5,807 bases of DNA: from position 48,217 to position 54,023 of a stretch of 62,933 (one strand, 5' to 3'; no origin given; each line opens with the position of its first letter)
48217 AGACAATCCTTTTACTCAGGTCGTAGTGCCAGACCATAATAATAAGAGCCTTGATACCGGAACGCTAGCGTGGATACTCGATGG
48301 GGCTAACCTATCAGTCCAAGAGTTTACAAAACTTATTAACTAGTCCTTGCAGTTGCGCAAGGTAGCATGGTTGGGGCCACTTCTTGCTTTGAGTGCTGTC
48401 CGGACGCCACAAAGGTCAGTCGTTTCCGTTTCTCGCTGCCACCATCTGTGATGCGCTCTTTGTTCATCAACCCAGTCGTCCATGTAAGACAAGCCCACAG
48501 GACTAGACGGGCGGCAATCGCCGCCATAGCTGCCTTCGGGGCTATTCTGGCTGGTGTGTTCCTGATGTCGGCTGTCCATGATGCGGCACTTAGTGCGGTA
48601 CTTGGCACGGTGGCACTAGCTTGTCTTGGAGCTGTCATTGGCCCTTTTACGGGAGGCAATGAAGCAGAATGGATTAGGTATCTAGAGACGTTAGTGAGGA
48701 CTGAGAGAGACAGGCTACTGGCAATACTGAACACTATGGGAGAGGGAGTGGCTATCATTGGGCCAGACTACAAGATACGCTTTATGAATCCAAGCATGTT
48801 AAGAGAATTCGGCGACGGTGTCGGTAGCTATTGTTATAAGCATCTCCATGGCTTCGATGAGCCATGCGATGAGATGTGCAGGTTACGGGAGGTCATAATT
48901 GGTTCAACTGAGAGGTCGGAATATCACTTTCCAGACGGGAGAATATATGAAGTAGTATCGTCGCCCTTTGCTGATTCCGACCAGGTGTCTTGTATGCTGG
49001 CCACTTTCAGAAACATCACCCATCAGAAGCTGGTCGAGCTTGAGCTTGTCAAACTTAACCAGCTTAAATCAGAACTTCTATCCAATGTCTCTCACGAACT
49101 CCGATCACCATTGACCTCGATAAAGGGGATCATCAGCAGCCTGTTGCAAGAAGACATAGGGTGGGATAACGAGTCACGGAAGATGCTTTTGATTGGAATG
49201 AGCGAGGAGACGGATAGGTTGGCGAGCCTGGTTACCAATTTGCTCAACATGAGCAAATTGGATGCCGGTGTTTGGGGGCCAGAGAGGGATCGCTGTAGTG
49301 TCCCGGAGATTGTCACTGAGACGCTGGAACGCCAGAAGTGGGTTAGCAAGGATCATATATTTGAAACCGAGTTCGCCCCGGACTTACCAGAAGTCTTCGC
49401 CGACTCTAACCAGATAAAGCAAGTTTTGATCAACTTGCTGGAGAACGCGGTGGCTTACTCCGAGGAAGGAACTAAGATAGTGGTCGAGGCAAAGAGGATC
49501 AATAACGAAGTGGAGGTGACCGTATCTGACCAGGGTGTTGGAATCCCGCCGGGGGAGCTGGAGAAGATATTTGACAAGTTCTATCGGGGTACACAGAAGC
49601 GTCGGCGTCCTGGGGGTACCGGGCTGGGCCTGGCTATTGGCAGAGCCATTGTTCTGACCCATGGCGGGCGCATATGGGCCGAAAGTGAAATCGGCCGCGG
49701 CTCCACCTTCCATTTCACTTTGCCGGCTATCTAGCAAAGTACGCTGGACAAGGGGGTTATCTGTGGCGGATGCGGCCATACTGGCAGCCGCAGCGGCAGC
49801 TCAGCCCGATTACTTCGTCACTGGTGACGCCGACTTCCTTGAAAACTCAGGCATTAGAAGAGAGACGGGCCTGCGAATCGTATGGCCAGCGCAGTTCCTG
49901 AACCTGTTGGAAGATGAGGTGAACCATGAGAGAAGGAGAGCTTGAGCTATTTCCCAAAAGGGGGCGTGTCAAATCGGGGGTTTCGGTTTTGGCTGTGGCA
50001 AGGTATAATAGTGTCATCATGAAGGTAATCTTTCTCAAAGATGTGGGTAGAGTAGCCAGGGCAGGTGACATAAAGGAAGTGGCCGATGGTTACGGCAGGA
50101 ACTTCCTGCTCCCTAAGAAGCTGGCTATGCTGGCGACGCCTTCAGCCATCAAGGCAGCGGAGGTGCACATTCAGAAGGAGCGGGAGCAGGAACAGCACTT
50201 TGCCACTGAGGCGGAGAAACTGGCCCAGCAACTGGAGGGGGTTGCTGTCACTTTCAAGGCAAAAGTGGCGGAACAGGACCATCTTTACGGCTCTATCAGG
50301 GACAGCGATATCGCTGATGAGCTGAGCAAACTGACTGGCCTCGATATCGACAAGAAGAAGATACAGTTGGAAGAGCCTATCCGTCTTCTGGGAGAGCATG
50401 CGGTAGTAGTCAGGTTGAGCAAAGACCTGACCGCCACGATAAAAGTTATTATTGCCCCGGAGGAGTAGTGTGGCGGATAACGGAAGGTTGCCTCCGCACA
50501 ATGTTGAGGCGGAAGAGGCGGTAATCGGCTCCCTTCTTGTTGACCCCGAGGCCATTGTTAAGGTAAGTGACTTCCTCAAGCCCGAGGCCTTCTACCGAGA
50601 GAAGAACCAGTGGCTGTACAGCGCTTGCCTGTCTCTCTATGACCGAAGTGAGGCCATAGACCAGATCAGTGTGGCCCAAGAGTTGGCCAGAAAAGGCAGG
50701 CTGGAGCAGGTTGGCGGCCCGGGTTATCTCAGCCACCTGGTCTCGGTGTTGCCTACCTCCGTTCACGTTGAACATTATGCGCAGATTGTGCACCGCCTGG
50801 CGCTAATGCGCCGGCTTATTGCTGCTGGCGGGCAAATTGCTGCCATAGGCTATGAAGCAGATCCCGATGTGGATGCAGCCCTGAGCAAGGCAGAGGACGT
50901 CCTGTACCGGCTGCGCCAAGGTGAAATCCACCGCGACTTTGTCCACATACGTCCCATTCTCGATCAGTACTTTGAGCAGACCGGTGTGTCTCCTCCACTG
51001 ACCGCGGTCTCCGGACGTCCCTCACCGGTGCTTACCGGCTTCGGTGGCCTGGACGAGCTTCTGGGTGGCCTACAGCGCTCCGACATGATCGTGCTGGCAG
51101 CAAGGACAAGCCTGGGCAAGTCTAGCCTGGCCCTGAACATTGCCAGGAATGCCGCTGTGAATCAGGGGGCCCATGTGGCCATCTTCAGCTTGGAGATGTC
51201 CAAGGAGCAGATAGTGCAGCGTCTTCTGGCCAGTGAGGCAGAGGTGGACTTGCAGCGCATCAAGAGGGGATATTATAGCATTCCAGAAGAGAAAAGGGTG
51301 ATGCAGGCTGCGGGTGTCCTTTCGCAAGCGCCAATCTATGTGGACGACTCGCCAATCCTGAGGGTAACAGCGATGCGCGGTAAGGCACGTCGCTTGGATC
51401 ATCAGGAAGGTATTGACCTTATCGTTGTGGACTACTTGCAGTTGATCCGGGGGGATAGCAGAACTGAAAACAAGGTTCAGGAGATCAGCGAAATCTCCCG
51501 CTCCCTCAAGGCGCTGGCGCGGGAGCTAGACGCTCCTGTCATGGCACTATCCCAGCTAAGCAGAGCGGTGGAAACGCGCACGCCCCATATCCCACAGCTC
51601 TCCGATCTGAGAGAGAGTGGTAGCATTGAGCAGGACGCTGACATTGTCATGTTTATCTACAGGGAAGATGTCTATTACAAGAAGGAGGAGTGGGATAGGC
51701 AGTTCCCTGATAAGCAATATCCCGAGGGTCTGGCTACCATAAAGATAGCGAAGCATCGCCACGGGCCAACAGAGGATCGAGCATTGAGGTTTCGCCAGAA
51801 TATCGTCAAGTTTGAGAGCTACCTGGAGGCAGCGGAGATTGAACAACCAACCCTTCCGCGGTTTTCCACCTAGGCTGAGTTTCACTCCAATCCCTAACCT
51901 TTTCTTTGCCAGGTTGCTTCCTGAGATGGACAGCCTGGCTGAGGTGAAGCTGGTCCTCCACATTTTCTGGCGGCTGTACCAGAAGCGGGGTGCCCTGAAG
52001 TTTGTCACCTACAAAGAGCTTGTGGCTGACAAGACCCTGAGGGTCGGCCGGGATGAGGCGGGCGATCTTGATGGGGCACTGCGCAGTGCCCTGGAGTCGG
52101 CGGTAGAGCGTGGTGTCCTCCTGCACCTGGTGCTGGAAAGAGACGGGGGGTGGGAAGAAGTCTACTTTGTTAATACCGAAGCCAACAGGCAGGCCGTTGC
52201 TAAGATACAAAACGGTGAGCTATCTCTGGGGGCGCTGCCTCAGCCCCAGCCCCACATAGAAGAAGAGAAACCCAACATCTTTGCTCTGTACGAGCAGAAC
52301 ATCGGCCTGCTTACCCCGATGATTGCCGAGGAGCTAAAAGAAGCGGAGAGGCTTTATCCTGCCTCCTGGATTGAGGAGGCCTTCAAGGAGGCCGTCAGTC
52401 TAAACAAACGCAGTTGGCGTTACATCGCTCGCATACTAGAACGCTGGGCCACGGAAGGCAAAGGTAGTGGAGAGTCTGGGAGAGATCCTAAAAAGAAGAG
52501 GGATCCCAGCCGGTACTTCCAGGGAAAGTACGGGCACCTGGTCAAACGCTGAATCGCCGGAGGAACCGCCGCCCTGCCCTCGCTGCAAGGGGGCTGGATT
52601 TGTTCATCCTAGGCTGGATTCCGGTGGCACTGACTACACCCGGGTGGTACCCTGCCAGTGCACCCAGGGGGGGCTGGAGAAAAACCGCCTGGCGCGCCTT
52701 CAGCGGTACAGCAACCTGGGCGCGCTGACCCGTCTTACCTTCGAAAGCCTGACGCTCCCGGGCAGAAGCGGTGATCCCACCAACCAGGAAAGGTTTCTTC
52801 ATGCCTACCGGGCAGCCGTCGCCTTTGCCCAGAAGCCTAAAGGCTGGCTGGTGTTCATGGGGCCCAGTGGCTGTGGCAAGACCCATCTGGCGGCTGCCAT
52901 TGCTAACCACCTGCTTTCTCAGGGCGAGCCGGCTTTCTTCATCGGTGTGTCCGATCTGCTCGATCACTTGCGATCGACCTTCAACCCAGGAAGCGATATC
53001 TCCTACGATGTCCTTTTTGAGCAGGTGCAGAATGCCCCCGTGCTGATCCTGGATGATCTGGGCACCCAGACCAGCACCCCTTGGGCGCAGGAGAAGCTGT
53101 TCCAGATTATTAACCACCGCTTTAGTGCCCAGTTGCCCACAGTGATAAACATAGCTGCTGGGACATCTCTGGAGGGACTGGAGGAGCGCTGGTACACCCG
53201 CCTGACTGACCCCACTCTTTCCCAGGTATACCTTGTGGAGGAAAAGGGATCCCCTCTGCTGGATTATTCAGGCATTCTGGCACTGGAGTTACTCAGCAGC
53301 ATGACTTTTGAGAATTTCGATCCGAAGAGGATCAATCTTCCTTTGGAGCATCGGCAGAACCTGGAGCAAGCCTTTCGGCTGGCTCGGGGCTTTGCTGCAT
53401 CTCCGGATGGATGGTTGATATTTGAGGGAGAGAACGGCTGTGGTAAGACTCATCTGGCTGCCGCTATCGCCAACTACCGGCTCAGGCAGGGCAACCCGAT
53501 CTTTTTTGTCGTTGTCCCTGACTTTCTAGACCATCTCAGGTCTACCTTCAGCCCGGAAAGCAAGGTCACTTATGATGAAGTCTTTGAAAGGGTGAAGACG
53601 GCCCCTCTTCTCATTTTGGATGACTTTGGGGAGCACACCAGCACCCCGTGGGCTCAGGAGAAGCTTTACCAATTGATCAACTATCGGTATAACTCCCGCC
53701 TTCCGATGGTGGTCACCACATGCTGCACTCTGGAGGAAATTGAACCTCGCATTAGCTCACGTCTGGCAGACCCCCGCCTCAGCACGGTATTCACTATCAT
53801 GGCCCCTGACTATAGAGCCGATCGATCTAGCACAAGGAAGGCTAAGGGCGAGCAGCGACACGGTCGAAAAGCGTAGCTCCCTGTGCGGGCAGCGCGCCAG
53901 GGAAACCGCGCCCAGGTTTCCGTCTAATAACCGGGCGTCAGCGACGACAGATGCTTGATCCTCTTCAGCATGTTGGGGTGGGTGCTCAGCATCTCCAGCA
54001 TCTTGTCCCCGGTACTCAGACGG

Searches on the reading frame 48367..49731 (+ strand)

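Call 54: search_protein_families(library=pfam, proteins=[window:48367-49731:+], max_evalue=0.00001)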
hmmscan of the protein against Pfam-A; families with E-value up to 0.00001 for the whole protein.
window:48367-49731:+ (455 aa): 2 families
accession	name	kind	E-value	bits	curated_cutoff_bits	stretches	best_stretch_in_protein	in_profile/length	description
PF02518.31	HATPase_c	-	3.4e-31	108.4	26.4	1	346-454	2-109/111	Histidine kinase-, DNA gyrase B-, and HSP90-like ATPase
PF00512.31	HisKA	-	8e-14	51.9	26.9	1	234-301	2-66/66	His Kinase A (phospho-acceptor) domain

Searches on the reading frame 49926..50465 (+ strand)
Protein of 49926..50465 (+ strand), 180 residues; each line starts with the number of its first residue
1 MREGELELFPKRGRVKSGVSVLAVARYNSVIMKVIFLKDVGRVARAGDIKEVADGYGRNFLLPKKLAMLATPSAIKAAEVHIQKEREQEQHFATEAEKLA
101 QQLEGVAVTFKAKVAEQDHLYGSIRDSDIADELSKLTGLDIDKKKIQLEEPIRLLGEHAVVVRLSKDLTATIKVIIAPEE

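Call 54: search_protein_families(library=pfam, proteins=[window:49926-50465:+], max_evalue=0.00001)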
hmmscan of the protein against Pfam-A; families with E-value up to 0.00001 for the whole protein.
window:49926-50465:+ (180 aa): 2 families
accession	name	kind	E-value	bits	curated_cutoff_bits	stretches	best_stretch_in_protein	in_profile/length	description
PF03948.19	Ribosomal_L9_C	-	1.8e-26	92.8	23.2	1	95-177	2-85/86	Ribosomal protein L9, C-terminal domain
PF01281.25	Ribosomal_L9_N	-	4.9e-20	71.3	20.7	1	32-77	1-46/47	Ribosomal protein L9, N-terminal domain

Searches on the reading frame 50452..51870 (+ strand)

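Call 54: search_protein_families(library=pfam, proteins=[window:50452-51870:+], max_evalue=0.00001)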
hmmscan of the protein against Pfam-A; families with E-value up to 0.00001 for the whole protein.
window:50452-51870:+ (473 aa): 3 families
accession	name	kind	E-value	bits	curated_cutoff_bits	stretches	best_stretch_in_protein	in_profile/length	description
PF03796.21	DnaB_C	-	6.4e-98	327.6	27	1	193-455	2-254/255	DnaB-like helicase C terminal domain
PF00772.26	DnaB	-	6.7e-32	110.1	23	1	14-114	2-102/103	DnaB-like helicase N terminal domain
PF13481.12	AAA_25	-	3e-13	50.3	27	1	203-369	25-190/195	AAA domain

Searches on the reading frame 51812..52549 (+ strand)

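Call 54: search_protein_families(library=pfam, proteins=[window:51812-52549:+], max_evalue=0.00001)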
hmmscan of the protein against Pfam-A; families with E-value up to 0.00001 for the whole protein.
window:51812-52549:+ (246 aa): 1 family
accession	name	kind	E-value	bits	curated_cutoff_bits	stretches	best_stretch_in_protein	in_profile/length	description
PF07261.16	DnaB_2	-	3.9e-11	42.9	22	1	157-216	1-63/74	Replication initiation and membrane attachment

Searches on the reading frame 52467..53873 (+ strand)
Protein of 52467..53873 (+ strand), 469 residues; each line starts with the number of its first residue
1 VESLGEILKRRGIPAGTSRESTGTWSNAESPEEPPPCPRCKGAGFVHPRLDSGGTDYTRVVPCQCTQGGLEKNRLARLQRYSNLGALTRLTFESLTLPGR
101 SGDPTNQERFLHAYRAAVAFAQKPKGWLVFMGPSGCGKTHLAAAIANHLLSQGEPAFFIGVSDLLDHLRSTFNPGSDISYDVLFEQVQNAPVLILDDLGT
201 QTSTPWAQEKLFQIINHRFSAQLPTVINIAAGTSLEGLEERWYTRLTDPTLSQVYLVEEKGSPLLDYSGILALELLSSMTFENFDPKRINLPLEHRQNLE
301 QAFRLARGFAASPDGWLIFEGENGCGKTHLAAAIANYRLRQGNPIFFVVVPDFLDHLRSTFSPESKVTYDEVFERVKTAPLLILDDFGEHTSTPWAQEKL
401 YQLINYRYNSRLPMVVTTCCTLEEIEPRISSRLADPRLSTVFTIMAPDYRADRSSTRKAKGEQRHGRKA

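Call 32: search_protein_families(library=pfam, proteins=[window:52467-53873:+], max_evalue=0.001)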
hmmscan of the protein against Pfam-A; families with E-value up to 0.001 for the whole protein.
window:52467-53873:+ (469 aa): 23 families
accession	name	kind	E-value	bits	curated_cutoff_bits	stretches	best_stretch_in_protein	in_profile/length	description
PF01695.23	IstB_IS21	-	1.2e-32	113.7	24.1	2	117-253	85-210/238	IstB-like ATP binding protein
PF00308.24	Bac_DnaA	-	6.1e-15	56.2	23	2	113-246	19-155/162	Bacterial DnaA ATPAse domain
PF00004.35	AAA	-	2e-14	54.6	21.2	2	129-242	2-118/131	ATPase family associated with various cellular activities (AAA)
PF00910.28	RNA_helicase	-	7.6e-11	42.9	21.5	1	129-215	2-75/105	RNA helicase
PF20720.3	nSTAND3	-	2.9e-09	37.3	27.2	0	113-167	6-60/155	Novel STAND NTPase 3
PF24883.2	NPHP3_N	-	3.9e-08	34.1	24.8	0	125-158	22-55/164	Nephrocystin 3, N-terminal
PF05729.18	NACHT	-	6.6e-08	33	26.7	0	317-418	3-128/167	NACHT domain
PF13191.12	AAA_16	-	2.2e-07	32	32.6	0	120-207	20-95/167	AAA ATPase domain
PF00005.33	ABC_tran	-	2.8e-07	31.6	25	0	120-150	6-36/137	ABC transporter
PF07728.20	AAA_5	-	3.3e-07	30.8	22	0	128-218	2-93/139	AAA domain (dynein-related subfamily)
PF04851.21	ResIII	-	8e-07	29.5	22.5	0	113-173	14-74/164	Type III restriction enzyme, res subunit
PF13401.12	AAA_22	-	1.1e-06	29.4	27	0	124-157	4-37/130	AAA domain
PF00158.32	Sigma54_activat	-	1.5e-06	28.5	20.2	0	296-348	5-56/168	Sigma-54 interaction domain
PF13173.12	AAA_14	-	2.6e-06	27.9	27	0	127-198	4-71/129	AAA domain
PF02562.22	PhoH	-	7.4e-06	26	27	0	127-156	21-50/205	PhoH-like protein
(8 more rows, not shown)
